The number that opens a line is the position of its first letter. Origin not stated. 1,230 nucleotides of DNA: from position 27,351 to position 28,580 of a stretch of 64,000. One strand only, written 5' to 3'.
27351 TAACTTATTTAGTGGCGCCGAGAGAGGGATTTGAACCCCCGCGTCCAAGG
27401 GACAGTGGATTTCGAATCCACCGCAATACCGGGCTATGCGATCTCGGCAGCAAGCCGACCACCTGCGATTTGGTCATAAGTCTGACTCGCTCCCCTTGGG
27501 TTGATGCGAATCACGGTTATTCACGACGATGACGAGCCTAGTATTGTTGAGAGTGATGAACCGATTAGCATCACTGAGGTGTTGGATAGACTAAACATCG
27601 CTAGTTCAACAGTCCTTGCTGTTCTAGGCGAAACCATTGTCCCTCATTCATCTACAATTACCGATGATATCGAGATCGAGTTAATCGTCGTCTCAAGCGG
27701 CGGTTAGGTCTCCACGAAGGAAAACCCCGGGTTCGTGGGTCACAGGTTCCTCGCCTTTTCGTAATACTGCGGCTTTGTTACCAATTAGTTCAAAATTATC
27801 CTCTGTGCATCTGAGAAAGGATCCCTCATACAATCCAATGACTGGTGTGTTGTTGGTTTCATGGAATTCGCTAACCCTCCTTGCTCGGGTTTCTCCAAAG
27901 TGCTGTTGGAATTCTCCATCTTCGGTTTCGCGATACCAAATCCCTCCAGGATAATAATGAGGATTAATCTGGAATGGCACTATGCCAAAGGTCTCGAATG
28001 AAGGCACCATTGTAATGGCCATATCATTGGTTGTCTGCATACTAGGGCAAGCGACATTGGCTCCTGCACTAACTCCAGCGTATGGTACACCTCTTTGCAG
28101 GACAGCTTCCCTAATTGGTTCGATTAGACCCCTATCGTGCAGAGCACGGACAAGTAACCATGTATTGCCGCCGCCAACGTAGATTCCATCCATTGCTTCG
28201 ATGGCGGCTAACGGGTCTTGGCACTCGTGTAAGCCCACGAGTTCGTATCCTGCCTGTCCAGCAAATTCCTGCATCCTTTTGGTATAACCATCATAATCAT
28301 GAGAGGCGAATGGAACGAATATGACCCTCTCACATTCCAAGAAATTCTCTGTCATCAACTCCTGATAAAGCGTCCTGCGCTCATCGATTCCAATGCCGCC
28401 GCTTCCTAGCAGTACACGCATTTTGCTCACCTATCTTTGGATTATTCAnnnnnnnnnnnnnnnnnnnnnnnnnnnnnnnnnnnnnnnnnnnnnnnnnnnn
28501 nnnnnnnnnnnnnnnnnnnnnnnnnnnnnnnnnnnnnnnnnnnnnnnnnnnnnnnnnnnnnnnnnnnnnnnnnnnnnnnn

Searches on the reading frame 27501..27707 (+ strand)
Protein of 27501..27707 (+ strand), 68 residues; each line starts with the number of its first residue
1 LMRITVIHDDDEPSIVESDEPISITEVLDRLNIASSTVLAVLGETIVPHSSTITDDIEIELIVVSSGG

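Call 75: search_protein_families(library=pfam, proteins=[window:27501-27707:+], max_evalue=0.01)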
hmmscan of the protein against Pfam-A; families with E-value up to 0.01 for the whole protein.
window:27501-27707:+ (68 aa): 1 family
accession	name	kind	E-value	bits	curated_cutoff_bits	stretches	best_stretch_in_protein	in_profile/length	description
PF02597.26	ThiS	-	0.0013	19.7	22.5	1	15-68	15-76/76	ThiS family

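Call 89: search_protein_families(library=ncbifam, proteins=[window:27501-27707:+], max_evalue=0.001)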
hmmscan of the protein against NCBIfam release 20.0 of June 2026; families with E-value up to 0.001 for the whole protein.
window:27501-27707:+ (68 aa): 0 families

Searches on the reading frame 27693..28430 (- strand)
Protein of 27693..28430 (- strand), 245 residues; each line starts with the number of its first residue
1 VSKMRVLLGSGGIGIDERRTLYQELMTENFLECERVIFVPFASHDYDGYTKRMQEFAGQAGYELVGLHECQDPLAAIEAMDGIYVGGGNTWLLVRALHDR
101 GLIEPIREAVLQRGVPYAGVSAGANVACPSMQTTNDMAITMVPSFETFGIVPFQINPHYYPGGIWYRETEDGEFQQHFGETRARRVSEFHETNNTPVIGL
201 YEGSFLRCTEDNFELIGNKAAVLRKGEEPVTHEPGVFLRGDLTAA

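Call 4: search_protein_families(library=pfam, proteins=[window:27693-28430:-], max_evalue=0.01)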
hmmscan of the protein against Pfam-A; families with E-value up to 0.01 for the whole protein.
window:27693-28430:- (245 aa): 1 family
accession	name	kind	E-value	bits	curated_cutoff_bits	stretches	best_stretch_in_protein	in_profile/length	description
PF03575.23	Peptidase_S51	-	1.2e-51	175.7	23.9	1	7-216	3-206/206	Peptidase family S51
